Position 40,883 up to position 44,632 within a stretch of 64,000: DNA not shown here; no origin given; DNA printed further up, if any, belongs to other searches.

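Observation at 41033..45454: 1,473-aa soluble giant combining an intact M48 zinc-protease motif set with a C-terminal UbiB/ABC1-type kinase-like domain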

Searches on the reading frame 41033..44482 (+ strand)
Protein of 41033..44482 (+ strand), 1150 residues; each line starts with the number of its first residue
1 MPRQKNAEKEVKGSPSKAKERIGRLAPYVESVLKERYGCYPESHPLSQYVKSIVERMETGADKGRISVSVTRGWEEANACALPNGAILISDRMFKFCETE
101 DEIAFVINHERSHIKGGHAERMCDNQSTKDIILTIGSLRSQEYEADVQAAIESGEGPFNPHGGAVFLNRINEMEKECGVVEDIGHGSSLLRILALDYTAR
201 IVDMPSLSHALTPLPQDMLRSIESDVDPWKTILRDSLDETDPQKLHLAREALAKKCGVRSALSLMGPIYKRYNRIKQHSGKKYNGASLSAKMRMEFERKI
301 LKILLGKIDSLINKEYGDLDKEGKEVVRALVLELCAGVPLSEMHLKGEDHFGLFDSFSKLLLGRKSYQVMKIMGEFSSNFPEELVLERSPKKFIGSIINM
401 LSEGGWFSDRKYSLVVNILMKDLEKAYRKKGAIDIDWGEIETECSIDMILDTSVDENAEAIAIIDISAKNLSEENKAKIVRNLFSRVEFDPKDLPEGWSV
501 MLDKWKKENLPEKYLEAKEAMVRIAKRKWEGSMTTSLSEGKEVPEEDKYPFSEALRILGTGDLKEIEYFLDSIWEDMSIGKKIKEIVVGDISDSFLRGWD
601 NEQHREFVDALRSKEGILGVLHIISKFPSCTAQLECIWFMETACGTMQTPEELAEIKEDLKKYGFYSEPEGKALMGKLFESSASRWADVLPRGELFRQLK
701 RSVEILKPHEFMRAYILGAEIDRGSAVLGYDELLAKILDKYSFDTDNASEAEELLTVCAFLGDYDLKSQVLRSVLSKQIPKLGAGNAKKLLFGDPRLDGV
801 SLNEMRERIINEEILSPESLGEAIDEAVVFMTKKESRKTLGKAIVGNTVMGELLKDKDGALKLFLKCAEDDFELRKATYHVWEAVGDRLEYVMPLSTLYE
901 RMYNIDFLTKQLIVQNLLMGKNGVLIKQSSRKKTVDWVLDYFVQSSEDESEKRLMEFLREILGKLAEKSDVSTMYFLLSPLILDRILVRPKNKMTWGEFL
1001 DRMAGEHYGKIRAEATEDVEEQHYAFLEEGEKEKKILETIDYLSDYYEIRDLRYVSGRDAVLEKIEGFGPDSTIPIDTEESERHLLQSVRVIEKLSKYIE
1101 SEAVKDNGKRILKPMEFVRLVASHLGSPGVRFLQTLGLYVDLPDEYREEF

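Call 24: search_protein_representatives(protein=window:41033-44482:+)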
Query: 1150 residues. Proteins with E-value up to 0.001 (for the whole library): 342; up to 1e-10: 188; up to 1e-30: 45. The best 150 are listed.
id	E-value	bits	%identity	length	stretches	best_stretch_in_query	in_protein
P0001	0.0e+00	2576.0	100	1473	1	1-1150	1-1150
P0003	5.6e-95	335.5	35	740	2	17-452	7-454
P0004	4.5e-82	292.8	33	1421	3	10-251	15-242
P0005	3.2e-79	283.3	35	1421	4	22-240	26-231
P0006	1.7e-74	267.7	34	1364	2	732-1150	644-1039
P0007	1.7e-67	244.5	26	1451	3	2-473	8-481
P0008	1.3e-62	228.3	30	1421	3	32-408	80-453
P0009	1.4e-61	224.9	32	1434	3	32-345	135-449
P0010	2.9e-60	220.6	34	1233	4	33-218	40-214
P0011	2.6e-57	210.8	30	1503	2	34-267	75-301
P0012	8.1e-56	205.8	28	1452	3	22-403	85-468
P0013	1.8e-55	204.7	26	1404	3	33-463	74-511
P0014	3.6e-55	203.7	31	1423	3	27-310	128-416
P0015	1.4e-52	195.1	26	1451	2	28-383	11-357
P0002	1.3e-51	192.0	32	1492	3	33-238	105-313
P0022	2.7e-43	164.4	28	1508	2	731-1150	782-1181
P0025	4.1e-41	157.1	27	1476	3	708-1150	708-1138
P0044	4.5e-33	130.5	28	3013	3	32-362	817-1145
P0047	3.1e-30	121.1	33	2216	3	25-339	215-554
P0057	1.5e-29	118.8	25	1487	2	731-1150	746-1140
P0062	1.6e-27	112.1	30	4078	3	15-225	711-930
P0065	4.5e-27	110.7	29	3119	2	34-218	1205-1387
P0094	6.0e-22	93.7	25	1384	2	890-1150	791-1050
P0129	1.5e-16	75.8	28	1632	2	910-1150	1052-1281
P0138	1.1e-15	72.9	27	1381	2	902-1150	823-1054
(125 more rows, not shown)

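Call 32: search_protein_families(library=pfam, proteins=[P0044, P0062, P0047], max_evalue=0.001)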
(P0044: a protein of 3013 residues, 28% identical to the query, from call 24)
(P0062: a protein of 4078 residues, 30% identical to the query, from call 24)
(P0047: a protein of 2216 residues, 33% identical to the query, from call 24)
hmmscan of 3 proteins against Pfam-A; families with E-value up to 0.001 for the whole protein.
P0044 (3013 aa): 4 families
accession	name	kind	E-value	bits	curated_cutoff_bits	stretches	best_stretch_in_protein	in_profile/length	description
PF03109.22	ABC1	-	5.7e-14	52.3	22.9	1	1986-2205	22-229/244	ABC1 atypical kinase-like domain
PF01435.24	Peptidase_M48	-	9.3e-09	35.8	20.3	1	853-909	24-84/186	Peptidase family M48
PF02518.31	HATPase_c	-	5.3e-07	30.5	26.4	0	103-184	10-76/111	Histidine kinase-, DNA gyrase B-, and HSP90-like ATPase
PF13646.12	HEAT_2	-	4.6e-06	27.3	27.7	1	2332-2406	13-86/88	HEAT repeats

P0062 (4078 aa): 2 families
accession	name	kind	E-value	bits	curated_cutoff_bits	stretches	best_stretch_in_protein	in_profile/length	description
PF03109.22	ABC1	-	7.4e-20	71.6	22.9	1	1909-2125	21-224/244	ABC1 atypical kinase-like domain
PF01435.24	Peptidase_M48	-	1.2e-12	48.5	20.3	1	745-851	10-145/186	Peptidase family M48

P0047 (2216 aa): 2 families
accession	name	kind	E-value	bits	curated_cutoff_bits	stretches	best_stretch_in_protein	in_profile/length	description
PF03109.22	ABC1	-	2.7e-16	59.9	22.9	1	1442-1643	36-225/244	ABC1 atypical kinase-like domain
PF01435.24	Peptidase_M48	-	1.6e-09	38.3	20.3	1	238-314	9-87/186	Peptidase family M48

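Call 78: search_protein_families(library=pfam, proteins=[P0065], max_evalue=0.0001)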
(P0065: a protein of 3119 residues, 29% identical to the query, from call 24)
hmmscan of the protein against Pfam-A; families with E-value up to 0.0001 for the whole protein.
P0065 (3119 aa): 2 families
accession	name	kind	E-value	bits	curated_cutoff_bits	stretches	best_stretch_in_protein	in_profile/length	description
PF03109.22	ABC1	-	1.7e-13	50.7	22.9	1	2394-2589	38-222/244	ABC1 atypical kinase-like domain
PF01435.24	Peptidase_M48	-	1.3e-10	41.8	20.3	1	1236-1295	22-84/186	Peptidase family M48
